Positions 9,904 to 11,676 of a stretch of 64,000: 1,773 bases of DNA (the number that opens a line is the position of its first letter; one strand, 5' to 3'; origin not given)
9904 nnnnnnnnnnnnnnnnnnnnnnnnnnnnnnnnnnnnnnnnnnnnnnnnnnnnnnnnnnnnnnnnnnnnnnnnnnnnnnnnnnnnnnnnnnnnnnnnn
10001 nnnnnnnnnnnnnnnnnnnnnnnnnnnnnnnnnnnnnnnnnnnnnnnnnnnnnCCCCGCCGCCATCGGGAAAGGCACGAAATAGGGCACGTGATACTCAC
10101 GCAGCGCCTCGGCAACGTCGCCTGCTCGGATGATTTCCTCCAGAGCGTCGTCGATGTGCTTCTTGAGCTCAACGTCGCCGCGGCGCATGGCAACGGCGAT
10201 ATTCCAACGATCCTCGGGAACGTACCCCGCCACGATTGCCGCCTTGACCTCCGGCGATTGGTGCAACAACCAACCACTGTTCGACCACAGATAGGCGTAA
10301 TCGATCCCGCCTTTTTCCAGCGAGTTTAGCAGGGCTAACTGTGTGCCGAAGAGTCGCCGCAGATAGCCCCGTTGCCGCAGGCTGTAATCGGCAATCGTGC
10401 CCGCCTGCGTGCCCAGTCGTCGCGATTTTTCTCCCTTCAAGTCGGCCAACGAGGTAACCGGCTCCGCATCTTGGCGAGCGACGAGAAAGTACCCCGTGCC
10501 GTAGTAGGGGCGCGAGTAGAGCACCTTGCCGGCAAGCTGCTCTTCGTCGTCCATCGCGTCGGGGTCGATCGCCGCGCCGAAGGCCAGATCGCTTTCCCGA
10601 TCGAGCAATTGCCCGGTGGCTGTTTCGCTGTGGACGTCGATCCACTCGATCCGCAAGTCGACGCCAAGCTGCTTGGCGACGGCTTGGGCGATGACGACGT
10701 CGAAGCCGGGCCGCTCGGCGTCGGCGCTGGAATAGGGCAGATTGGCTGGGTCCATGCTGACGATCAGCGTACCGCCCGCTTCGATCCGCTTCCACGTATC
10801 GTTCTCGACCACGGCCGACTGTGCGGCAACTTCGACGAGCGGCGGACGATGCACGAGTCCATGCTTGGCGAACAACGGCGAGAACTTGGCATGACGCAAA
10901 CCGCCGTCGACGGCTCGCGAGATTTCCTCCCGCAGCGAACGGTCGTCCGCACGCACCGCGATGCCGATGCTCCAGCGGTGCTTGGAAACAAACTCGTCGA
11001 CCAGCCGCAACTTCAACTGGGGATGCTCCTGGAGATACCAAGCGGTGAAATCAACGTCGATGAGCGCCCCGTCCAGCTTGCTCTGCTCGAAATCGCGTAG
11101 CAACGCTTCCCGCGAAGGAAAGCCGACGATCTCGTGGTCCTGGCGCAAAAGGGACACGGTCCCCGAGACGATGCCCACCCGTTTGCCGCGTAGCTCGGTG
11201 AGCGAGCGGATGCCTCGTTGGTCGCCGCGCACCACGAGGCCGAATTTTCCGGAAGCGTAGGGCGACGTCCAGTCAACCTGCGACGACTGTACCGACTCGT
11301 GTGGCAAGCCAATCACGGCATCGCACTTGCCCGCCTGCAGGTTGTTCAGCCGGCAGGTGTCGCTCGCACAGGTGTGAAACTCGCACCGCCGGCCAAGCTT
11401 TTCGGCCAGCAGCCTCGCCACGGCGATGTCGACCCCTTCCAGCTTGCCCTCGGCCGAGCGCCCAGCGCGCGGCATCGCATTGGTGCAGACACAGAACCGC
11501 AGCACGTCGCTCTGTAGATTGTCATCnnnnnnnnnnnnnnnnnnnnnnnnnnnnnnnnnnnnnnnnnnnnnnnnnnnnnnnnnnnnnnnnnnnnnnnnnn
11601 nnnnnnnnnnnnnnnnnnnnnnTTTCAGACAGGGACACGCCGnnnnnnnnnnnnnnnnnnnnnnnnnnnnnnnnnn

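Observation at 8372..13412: Lanthanide-type PQQ alcohol dehydrogenase operon (xoxF-J-G-like) in a probable planctomycete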

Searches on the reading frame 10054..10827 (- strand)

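Call 50: search_protein_families(library=ncbifam, proteins=[window:10054-10827:-], max_evalue=0.00001)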
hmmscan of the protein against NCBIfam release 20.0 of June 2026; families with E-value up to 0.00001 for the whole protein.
seq(258 aa): 8 families
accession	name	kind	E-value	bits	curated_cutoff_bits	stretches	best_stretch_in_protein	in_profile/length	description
TIGR03871.1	ABC_peri_MoxJ_2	subfamily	3.6e-21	75.8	212.15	1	21-249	2-231/232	quinoprotein dehydrogenase-associated putative ABC transporter substrate-binding protein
TIGR01096.1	3A0103s03R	subfamily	1.8e-15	57.2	256.35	1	14-244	20-248/250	lysine/arginine/ornithine ABC transporter substrate-binding protein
NF008426.0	PRK11260.1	equivalog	7.2e-11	41.8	312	1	4-241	26-255/266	cystine ABC transporter substrate-binding protein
NF008112.0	PRK10859.1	equivalog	1.6e-09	36.8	354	1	7-245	31-264/483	membrane-bound lytic murein transglycosylase MltF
TIGR03870.1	ABC_MoxJ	equivalog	3e-09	36.7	258.1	1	28-162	9-133/246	methanol oxidation system protein MoxJ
NF007029.0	PRK09495.1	equivalog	3.7e-08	33.4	303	1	18-240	24-237/248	glutamine ABC transporter substrate-binding protein GlnH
NF041764.1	ArtI_Ecoli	equivalog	6.5e-06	25.7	522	0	20-237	22-232/243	arginine ABC transporter substrate-binding protein ArtI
NF011583.0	PRK15007.1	subfamily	7.8e-06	25.4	358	0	24-237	26-232/243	arginine ABC transporter substrate-binding protein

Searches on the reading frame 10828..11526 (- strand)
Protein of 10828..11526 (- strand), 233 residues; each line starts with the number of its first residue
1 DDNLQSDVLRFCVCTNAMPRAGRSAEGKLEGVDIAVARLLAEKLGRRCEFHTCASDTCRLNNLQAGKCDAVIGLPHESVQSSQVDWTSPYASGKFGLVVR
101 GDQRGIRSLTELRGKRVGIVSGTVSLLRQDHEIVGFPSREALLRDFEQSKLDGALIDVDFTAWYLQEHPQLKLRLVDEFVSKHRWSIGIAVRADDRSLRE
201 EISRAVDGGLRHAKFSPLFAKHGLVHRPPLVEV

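Call 50: search_protein_families(library=ncbifam, proteins=[window:10828-11526:-], max_evalue=0.00001)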
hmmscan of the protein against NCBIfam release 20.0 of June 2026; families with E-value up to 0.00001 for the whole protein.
seq(233 aa): 10 families
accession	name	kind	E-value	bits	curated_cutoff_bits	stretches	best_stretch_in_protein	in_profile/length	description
TIGR01096.1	3A0103s03R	subfamily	8.2e-20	71.4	256.35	1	9-207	26-234/250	lysine/arginine/ornithine ABC transporter substrate-binding protein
TIGR03871.1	ABC_peri_MoxJ_2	subfamily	2.6e-15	56.7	212.15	1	9-207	2-214/232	quinoprotein dehydrogenase-associated putative ABC transporter substrate-binding protein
NF041765.1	ArtJ_Ecoli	equivalog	3.2e-15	56.4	510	1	6-206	20-224/243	arginine ABC transporter substrate-binding protein ArtJ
NF008426.0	PRK11260.1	equivalog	8.2e-11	41.7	312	1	23-208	57-245/266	cystine ABC transporter substrate-binding protein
NF011583.0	PRK15007.1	subfamily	1.8e-10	40.6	358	1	7-209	21-227/243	arginine ABC transporter substrate-binding protein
NF041764.1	ArtI_Ecoli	equivalog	2.9e-10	40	522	1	7-219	21-237/243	arginine ABC transporter substrate-binding protein ArtI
NF011965.0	PRK15437.1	equivalog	6.9e-07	29.1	459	1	18-205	37-235/260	histidine ABC transporter substrate-binding protein HisJ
TIGR04262.1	orph_peri_GRRM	subfamily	9.8e-07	28.3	190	1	8-125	2-122/257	extracellular substrate binding-like orphan protein GrrP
NF007029.0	PRK09495.1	equivalog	3.3e-06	27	303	1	63-207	79-227/248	glutamine ABC transporter substrate-binding protein GlnH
NF008112.0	PRK10859.1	equivalog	5.3e-06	25.1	354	1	13-176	47-221/483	membrane-bound lytic murein transglycosylase MltF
